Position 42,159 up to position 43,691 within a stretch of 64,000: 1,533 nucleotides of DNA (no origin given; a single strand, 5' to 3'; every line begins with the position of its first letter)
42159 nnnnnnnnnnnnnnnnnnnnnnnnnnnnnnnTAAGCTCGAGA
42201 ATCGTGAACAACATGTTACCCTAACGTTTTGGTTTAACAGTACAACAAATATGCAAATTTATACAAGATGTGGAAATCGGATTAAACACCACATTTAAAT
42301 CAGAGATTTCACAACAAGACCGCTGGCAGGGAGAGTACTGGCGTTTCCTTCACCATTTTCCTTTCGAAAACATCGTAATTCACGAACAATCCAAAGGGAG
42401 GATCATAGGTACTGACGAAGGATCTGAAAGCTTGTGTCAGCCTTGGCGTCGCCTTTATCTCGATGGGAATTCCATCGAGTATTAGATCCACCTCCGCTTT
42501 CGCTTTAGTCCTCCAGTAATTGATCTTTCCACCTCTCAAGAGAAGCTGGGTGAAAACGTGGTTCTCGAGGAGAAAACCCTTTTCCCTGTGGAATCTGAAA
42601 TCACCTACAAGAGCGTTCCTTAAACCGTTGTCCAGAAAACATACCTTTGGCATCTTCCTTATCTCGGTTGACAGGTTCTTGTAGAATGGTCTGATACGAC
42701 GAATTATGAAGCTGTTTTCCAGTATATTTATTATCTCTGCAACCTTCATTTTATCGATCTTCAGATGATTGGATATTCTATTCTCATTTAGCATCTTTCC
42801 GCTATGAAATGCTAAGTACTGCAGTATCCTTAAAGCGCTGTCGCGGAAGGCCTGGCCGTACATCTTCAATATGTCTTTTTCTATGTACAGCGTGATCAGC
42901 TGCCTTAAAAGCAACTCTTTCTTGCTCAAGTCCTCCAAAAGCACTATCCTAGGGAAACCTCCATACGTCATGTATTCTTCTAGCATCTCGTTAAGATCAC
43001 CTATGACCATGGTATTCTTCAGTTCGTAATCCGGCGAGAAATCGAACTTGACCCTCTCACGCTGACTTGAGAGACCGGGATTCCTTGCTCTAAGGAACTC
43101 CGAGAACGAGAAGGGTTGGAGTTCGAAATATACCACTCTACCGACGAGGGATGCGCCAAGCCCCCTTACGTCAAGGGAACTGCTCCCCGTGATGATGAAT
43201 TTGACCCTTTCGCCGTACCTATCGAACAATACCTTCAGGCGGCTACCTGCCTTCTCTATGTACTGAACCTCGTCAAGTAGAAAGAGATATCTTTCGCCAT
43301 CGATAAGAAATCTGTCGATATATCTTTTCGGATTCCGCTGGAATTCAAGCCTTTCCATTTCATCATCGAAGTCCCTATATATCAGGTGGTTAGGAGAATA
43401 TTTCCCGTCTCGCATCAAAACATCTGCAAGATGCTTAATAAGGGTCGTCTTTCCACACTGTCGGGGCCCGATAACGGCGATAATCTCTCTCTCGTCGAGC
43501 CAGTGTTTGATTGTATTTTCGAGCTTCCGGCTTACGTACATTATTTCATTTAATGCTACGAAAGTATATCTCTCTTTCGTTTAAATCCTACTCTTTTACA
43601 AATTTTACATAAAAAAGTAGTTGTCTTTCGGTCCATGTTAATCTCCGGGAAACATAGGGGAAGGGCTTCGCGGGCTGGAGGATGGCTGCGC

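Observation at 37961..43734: Bacterial-type Pnkp/Hen1 RNA-repair cassette on an AT-rich island inserted at the 3' end of a radical SAM gene, bounded by 36-nt perfect direct repeats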

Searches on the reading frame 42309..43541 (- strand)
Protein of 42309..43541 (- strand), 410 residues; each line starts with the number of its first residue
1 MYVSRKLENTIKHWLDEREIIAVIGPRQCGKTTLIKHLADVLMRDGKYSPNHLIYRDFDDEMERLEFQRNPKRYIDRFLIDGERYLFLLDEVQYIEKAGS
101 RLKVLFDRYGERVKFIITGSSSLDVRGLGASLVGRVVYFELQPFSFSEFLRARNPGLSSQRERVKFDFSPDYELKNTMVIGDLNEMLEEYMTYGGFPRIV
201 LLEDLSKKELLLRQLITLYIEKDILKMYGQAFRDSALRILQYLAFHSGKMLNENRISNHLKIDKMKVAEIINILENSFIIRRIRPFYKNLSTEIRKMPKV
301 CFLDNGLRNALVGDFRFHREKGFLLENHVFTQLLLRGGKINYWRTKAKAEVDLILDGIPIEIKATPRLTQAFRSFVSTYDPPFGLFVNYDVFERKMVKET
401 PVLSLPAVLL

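Call 7: search_protein_families(library=pfam, proteins=[window:42309-43541:-])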
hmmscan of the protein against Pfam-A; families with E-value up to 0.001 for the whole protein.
window:42309-43541:- (410 aa): 6 families
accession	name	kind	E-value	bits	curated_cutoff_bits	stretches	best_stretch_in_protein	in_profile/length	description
PF13635.12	DUF4143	-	2.7e-32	112.2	28.1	1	221-364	1-159/160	Domain of unknown function (DUF4143)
PF13173.12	AAA_14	-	2.2e-30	105.7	27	1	18-150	2-129/129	AAA domain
PF01637.24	ATPase_2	-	2e-08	34.8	33.2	1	9-48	9-50/225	ATPase domain predominantly from Archaea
PF13401.12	AAA_22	-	7.1e-05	23.6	27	0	17-123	4-126/130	AAA domain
PF00931.28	NB-ARC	-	0.00061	19.6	23.5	0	9-38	6-38/248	NB-ARC domain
PF20720.3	nSTAND3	-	0.00063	19.9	27.2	0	2-60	1-56/155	Novel STAND NTPase 3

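Call 45: search_protein_families(library=padloc, proteins=[window:42309-43541:-], max_evalue=0.01)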
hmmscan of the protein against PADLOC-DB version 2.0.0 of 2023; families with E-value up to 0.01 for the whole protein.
window:42309-43541:- (410 aa): 10 families
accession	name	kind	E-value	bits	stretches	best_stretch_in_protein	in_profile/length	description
PDLC04789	PDC-S01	-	1.6e-70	236.1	1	1-381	1-358/375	-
PDLC04787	PDC-S01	-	1e-58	197.2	1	2-355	10-344/412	-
PDLC04790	PDC-S01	-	1.7e-56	189.8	1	2-371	11-374/422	-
PDLC04786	PDC-S01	-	7.5e-32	108.6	1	1-388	1-411/439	-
PDLC04788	PDC-S01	-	9.2e-30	101.9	1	1-396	1-415/448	-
PDLC04791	PDC-S01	-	1.7e-28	97.4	2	4-152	3-153/395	-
PDLC04792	PDC-S01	-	4.2e-22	76.4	2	3-201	2-201/452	-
PDLC04140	mad8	-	1.1e-05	23.2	1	15-189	24-129/314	mads_8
PDLC04984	PDC-S27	-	5.4e-05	20.2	0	182-293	193-310/474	-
PDLC02914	ATPase-Toprim_I-B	-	0.0094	13.2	0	11-40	18-47/443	-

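Call 46: search_protein_families(library=ncbifam, proteins=[window:42309-43541:-], max_evalue=0.001)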
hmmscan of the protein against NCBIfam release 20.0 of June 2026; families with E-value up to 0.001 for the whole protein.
window:42309-43541:- (410 aa): 1 family
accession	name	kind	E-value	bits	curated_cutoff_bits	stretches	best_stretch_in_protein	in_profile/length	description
NF010170.0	PRK13651.1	equivalog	0.00016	20.7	432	1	9-45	24-60/308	cobalt transporter ATP-binding subunit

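Call 52: find_homologous_proteins(query=window:42309-43541:-, max_evalue=1e-20)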
Query window:42309-43541:- (410 aa): 667 proteins with E <= 1e-20 among 8000 candidates; the best 120 are listed.
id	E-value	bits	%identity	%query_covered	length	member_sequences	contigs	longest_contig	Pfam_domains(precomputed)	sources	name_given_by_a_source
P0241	5.6e-270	913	100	100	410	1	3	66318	PF13173.13,PF13635.13,PF01637.25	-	-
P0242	1.2e-268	909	100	100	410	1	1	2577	PF13173.13,PF13635.13,PF01637.25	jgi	-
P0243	3.4e-238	809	86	100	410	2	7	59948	PF13173.13,PF13635.13,PF01637.25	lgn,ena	-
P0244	1.5e-208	711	76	100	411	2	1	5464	PF13173.13,PF01695.24,PF13635.13,PF01637.25,PF00931.29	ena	-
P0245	1.0e-204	698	75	100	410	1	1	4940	PF13173.13,PF01695.24,PF13635.13,PF13401.13,PF01637.25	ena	-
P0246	1.2e-160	553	60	100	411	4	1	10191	PF13173.13,PF13635.13,PF13401.13,PF01637.25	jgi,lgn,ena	-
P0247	1.1e-157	543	58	100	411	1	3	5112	PF13173.13,PF13635.13,PF13401.13,PF01637.25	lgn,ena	-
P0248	5.6e-157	541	57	100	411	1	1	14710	PF13173.13,PF13635.13,PF13401.13,PF01637.25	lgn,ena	-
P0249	5.1e-155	535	59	100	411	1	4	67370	PF13173.13,PF13635.13,PF13401.13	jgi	-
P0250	4.4e-154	532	57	100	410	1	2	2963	PF13173.13,PF13635.13,PF13401.13,PF01637.25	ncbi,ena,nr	ncbi:MAG: ATP-binding protein [Thermoplasmata archaeon]|nr:ATP-binding protein [Thermoplasmata archa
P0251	2.2e-152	526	57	100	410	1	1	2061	PF13173.13,PF13635.13,PF13401.13,PF01637.25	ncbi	-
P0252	4.2e-152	525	57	100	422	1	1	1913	PF13173.13,PF13635.13,PF13401.13,PF01637.25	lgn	-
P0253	3.6e-151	522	57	100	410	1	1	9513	PF13173.13,PF13635.13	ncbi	-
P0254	1.2e-150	520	56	100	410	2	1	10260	PF13173.13,PF13635.13,PF13401.13,PF01637.25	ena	-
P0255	1.2e-150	520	57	100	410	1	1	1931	PF13173.13,PF13635.13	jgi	jgi:predicted AAA+ superfamily ATPase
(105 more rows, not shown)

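Call 53: find_encoding_contigs(protein=P0243, flank=6000, max_places=10)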
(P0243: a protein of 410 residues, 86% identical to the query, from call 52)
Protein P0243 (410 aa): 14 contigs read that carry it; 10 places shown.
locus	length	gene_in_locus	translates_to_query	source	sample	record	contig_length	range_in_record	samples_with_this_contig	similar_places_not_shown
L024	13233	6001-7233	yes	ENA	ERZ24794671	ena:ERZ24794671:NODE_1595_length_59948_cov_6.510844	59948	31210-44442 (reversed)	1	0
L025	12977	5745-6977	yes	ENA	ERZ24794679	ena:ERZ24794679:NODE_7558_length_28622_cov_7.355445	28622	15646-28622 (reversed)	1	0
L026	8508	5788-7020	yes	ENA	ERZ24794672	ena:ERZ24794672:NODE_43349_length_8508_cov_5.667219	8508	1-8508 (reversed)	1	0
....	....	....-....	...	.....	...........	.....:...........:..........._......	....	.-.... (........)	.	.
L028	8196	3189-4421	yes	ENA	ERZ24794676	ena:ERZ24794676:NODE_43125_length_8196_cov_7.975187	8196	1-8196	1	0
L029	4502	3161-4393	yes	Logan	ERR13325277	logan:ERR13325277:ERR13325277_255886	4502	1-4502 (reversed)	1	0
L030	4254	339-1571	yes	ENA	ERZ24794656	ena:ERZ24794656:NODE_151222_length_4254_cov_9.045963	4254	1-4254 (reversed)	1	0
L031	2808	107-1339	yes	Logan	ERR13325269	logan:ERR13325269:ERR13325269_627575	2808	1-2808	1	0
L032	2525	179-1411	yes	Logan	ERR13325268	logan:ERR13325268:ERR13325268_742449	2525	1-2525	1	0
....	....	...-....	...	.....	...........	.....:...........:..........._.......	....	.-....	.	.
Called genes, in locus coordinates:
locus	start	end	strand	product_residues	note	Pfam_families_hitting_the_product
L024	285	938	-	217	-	-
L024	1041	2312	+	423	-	-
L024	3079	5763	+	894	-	PF03030:H_PPase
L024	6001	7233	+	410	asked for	PF01637:ATPase_2 (faint), PF13173:AAA_14, PF13635:DUF4143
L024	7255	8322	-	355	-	PF04055:Radical_SAM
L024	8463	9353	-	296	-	PF13796:Sensor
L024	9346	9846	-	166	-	PF03551:PadR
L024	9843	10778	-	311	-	PF13349:DUF4097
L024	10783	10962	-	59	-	-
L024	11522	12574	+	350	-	PF02661:Fic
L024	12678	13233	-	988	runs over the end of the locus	PF05345:He_PIG (faint), PF27237:AF_1625_C, PF17963:Big_9 (faint), PF24908:Ig_SIBA-E_2nd (faint), PF00801:PKD (weak), PF18911:PKD_4 (weak)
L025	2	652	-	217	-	?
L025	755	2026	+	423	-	-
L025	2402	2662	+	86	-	-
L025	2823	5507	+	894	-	PF03030:H_PPase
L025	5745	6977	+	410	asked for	PF01637:ATPase_2 (faint), PF13173:AAA_14, PF13635:DUF4143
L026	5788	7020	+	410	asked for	PF01637:ATPase_2 (faint), PF13173:AAA_14, PF13635:DUF4143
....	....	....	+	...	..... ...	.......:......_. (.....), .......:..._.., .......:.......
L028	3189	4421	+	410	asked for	PF01637:ATPase_2 (faint), PF13173:AAA_14, PF13635:DUF4143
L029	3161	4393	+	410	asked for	PF01637:ATPase_2 (faint), PF13173:AAA_14, PF13635:DUF4143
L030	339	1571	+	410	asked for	PF01637:ATPase_2 (faint), PF13173:AAA_14, PF13635:DUF4143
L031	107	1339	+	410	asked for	PF01637:ATPase_2 (faint), PF13173:AAA_14, PF13635:DUF4143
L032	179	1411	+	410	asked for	PF01637:ATPase_2 (faint), PF13173:AAA_14, PF13635:DUF4143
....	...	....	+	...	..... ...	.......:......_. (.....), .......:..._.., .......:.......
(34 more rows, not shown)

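Call 54: find_encoding_contigs(protein=P0244, flank=6000, max_places=6)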
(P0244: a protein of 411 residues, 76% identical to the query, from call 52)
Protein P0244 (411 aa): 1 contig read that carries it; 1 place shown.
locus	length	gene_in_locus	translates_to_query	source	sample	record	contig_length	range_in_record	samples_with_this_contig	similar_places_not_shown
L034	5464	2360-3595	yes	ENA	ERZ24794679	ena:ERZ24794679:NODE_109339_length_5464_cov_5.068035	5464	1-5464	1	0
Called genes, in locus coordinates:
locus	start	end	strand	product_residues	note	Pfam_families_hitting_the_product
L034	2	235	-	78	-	?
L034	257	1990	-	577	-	PF02771:Acyl-CoA_dh_N, PF02770:Acyl-CoA_dh_M, PF00441:Acyl-CoA_dh_1, PF08028:Acyl-CoA_dh_2, PF22924:ACOX_C_alpha1 (weak)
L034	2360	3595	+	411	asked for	PF00931:NB-ARC (faint), PF01637:ATPase_2 (faint), PF01695:IstB_IS21 (weak), PF13173:AAA_14, PF13635:DUF4143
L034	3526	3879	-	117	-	-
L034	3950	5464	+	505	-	?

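Call 55: find_encoding_contigs(protein=P0245, flank=6000, max_places=6)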
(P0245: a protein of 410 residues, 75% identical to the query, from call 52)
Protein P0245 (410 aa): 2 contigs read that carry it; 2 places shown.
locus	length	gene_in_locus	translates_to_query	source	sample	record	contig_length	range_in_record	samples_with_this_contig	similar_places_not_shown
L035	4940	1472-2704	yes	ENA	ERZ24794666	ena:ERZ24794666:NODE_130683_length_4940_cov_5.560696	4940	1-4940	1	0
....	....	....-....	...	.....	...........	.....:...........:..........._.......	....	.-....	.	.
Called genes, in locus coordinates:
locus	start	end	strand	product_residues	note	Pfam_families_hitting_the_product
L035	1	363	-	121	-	?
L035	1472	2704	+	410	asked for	PF01637:ATPase_2 (faint), PF01695:IstB_IS21 (weak), PF13173:AAA_14, PF13401:AAA_22 (faint), PF13635:DUF4143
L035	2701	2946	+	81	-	-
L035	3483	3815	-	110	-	-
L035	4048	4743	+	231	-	PF07705:CARDB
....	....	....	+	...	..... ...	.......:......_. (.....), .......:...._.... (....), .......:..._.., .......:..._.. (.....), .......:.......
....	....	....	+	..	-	-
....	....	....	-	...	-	?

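Call 60: find_encoding_contigs(protein=P0242, flank=6000, max_places=6)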
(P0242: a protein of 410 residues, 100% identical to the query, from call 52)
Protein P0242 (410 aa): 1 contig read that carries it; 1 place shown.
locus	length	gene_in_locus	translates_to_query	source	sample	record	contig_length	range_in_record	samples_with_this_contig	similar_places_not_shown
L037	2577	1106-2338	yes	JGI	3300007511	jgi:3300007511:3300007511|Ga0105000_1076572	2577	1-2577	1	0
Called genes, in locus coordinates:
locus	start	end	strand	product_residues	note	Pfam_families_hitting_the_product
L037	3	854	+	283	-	?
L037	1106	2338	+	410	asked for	PF01637:ATPase_2 (weak), PF13173:AAA_14, PF13635:DUF4143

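Call 61: find_encoding_contigs(protein=P0249, flank=5000, max_places=8)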
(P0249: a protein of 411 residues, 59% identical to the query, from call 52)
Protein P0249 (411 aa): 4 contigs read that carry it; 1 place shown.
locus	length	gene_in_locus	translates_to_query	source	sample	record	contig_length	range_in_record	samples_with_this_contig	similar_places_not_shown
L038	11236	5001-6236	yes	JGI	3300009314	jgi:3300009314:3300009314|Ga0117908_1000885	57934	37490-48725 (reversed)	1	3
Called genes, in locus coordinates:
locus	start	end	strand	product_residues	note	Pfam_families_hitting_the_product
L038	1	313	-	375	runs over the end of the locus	-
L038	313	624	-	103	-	-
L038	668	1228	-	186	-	-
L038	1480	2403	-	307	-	PF00160:Pro_isomerase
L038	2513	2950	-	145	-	PF00072:Response_reg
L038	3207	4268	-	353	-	PF01467:CTP_transf_like, PF02677:QueH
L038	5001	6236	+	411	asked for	PF13173:AAA_14, PF13401:AAA_22 (faint), PF13635:DUF4143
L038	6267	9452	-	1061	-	PF00580:UvrD-helicase, PF13245:AAA_19, PF13604:AAA_30 (weak), PF00580:UvrD-helicase, PF13361:UvrD_C, PF13538:UvrD_C_2 (weak), PF12705:PDDEXK_1, PF01930:Cas_Cas4 (weak)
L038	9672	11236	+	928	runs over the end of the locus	PF13229:Beta_helix (weak), PF05048:NosD, PF13229:Beta_helix, PF05048:NosD, PF13229:Beta_helix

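Call 62: find_encoding_contigs(protein=P0246, flank=5000, max_places=8)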
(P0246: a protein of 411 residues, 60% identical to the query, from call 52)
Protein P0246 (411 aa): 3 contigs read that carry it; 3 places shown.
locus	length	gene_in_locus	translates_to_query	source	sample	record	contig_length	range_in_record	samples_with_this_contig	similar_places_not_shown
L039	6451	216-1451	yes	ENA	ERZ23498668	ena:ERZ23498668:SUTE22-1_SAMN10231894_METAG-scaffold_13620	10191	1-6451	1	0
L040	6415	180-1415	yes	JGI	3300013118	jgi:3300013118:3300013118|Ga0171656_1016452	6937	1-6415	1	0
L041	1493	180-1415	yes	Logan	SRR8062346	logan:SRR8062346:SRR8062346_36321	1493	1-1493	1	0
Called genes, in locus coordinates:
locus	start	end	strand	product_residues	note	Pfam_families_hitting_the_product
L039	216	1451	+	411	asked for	PF01637:ATPase_2 (faint), PF13173:AAA_14, PF13401:AAA_22 (faint), PF13635:DUF4143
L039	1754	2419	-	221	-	-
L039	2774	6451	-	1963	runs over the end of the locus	PF17385:LBP_M (faint), PF27016:TCAF_N (faint), PF07705:CARDB (faint), PF00629:MAM (faint), PF14258:DUF4350 (weak), PF23355:IFT52_GIFT (faint), PF14258:DUF4350 (weak)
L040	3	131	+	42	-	?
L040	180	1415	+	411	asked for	PF01637:ATPase_2 (faint), PF13173:AAA_14, PF13401:AAA_22 (faint), PF13635:DUF4143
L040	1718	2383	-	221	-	-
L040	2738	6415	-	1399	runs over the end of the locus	?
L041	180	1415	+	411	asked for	PF01637:ATPase_2 (faint), PF13173:AAA_14, PF13401:AAA_22 (faint), PF13635:DUF4143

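Call 74: find_related_loci(query=window:42309-43541:-, collection=viral_contigs, flank=5000)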
Query window:42309-43541:- (410 aa) in viral_contigs; peptide patterns used: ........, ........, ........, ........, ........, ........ (x = any residue, [..] = any of these).
2 stretches matched a pattern, but none encodes a relative of the query by tblastn (E <= 1e-3).

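Call 84: predict_structure(alignment_id=A2)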
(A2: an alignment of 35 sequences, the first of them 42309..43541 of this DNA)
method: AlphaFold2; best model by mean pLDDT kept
length: 410 residues; sequences in the alignment: 35
mean_pLDDT: 91.9   pTM: 0.90
mean pLDDT of the five models: 91.9, 89.7, 89.4, 88.8, 88.6
residues with pLDDT >= 90: 329; 70-90: 73; 50-70: 7; < 50: 1
segments of 3 or more residues with pLDDT < 50: none
pLDDT, mean of each block of 10 residues (from residue 1): 90 94 94 94 91 95 96 95 94 94 96 95 86 93 95 95 94 88 96 96 95 91 81 90 92 94 94 93 81 70 96 92 93 92 84 95 87 92 95 93 95
secondary structure, 60 per line:
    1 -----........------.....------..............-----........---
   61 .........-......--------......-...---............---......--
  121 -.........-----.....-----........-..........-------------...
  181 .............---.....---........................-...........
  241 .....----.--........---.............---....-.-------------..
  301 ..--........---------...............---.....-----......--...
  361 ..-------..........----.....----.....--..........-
elements in order: H6-13 E20-24 H31-44 E53-57 H61-69 H71-76 E85-90 H98-109 E113-118 H122-130 E136-140 H146-153 H155-164 H178-193 H197-201 H205-228 H230-245 H253-260 H264-276 E280-283 E299-302 H305-312 H322-336 E340-344 E350-355 E358-362 H370-379 E384-388 E393-397 E400-406

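Call 86: fold_search(model_id=the predicted structure, library=pdb)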
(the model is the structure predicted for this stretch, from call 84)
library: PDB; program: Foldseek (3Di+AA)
matches with E <= 10: 1571; with E <= 0.001: 256
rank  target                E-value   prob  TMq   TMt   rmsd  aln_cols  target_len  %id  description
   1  8dr0_C                1.6e-08  1.00  0.31  0.38  15.1       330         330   16  Closed state of RFC:PCNA bound to a 3' ss/dsDNA junction (released 2022-08-24)
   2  8dr1_C                1.9e-08  1.00  0.32  0.39  15.2       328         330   16  Consensus closed state of RFC:PCNA bound to a 3' ss/dsDNA junction (DNA2) (released 2022-08-17)
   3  8fs3_C                3.3e-08  1.00  0.32  0.39  15.0       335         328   18  Structure of S. cerevisiae Rad24-RFC loading the 9-1-1 clamp onto a 10-nt gapped DNA in step 1 (open 9-1-1 and shoulde (released 2023-06-14)
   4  8thb_C                8.5e-08  1.00  0.31  0.39  14.8       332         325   16  Structure of the Saccharomyces cerevisiae PCNA clamp unloader Elg1-RFC complex (released 2024-05-22)
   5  7tib_C                9.0e-08  1.00  0.31  0.38  14.3       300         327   16  Structure of the yeast clamp loader (Replication Factor C RFC) bound to the open sliding clamp (Proliferating Cell Nuc (released 2022-02-16)
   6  8uii_C                9.0e-08  1.00  0.31  0.38  14.0       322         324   14  Cryo-EM map of human clamp-clamp loader ATAD5-RFC-closed PCNA complex in intermediate state 1 (released 2024-05-29)
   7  8tw7_2                1.1e-07  1.00  0.30  0.35  14.2       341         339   16  Cryo-EM structure of S. cerevisiae Ctf18-RFC-PCNA complex in Apo state conformation I (released 2024-09-04)
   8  8dr4_C                1.2e-07  1.00  0.32  0.38  15.1       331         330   17  Open state of RFC:PCNA bound to a 3' ss/dsDNA junction (DNA2) without NTD (released 2022-08-17)
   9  7sgz_C                1.3e-07  1.00  0.31  0.38  15.1       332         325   17  Structure of the yeast Rad24-RFC loader bound to DNA and the closed 9-1-1 clamp (released 2022-03-23)
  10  7u19_D                1.4e-07  1.00  0.29  0.35  14.2       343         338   15  RFC:PCNA bound to nicked DNA (released 2022-07-06)
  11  7ti8_C                1.9e-07  1.00  0.31  0.38  14.8       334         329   16  Structure of the yeast clamp loader (Replication Factor C RFC) bound to the open sliding clamp (Proliferating Cell Nuc (released 2022-02-16)
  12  7tib_D                1.9e-07  1.00  0.29  0.35  14.0       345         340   13  Structure of the yeast clamp loader (Replication Factor C RFC) bound to the open sliding clamp (Proliferating Cell Nuc (released 2022-02-16)
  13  9peo_C                2.3e-07  1.00  0.30  0.37  15.3       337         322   17  Structure of the S. cerevisiae clamp loader Replication Factor C (RFC) with mixed nucleotide occupancy (released 2025-11-12)
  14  7st9_D                2.3e-07  1.00  0.31  0.37  14.1       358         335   15  Open state of Rad24-RFC:9-1-1 bound to a 5' ss/dsDNA junction (released 2022-03-23)
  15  8umv_C                2.3e-07  1.00  0.29  0.36  14.2       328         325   15  Atomic model of the human CTF18-RFC-PCNA-DNA ternary complex with narrow PCNA opening state I (state 5) (released 2024-05-08)
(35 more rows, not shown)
